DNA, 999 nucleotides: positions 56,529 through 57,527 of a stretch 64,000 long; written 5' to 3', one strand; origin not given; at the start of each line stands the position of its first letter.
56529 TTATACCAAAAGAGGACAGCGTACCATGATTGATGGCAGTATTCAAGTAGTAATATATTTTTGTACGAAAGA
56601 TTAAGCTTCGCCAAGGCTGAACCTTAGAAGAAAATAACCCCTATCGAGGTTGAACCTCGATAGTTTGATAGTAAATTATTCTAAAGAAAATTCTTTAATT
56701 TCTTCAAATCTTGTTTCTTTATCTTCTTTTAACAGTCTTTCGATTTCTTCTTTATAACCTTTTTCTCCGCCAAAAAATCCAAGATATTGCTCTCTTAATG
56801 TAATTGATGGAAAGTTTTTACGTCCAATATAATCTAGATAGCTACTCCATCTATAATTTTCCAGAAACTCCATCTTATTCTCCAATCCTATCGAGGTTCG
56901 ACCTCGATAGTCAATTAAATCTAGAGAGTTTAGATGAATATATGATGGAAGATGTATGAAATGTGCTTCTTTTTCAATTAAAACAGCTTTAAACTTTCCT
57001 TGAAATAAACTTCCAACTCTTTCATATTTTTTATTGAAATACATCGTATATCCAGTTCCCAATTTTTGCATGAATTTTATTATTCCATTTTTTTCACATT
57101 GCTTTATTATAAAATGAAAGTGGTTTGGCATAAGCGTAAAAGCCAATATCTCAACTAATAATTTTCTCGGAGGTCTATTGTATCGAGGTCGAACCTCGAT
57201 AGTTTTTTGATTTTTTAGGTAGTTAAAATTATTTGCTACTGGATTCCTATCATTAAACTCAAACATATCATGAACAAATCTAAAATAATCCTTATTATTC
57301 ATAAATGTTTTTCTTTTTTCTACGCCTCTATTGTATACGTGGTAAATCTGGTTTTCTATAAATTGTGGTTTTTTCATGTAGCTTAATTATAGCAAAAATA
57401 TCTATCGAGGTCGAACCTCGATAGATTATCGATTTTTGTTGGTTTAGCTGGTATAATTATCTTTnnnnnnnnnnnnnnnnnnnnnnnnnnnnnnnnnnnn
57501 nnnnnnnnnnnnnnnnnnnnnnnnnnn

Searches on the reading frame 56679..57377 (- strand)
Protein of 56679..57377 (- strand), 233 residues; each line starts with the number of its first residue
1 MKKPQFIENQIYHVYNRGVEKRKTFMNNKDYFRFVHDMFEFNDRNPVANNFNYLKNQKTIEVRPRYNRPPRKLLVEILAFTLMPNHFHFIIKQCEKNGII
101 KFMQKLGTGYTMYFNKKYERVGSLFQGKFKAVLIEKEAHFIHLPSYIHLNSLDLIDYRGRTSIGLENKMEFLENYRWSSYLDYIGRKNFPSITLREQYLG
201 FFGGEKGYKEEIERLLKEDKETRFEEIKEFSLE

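Call 95: search_protein_families(library=pfam, proteins=[window:56679-57377:-], max_evalue=0.01)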
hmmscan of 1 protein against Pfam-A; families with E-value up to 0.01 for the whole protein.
window:56679-57377:- (233 aa): 1 family
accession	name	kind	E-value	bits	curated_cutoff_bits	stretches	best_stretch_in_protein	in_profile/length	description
PF01797.21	Y1_Tnp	-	5.1e-09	36.7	23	1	72-148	38-119/121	Transposase IS200 like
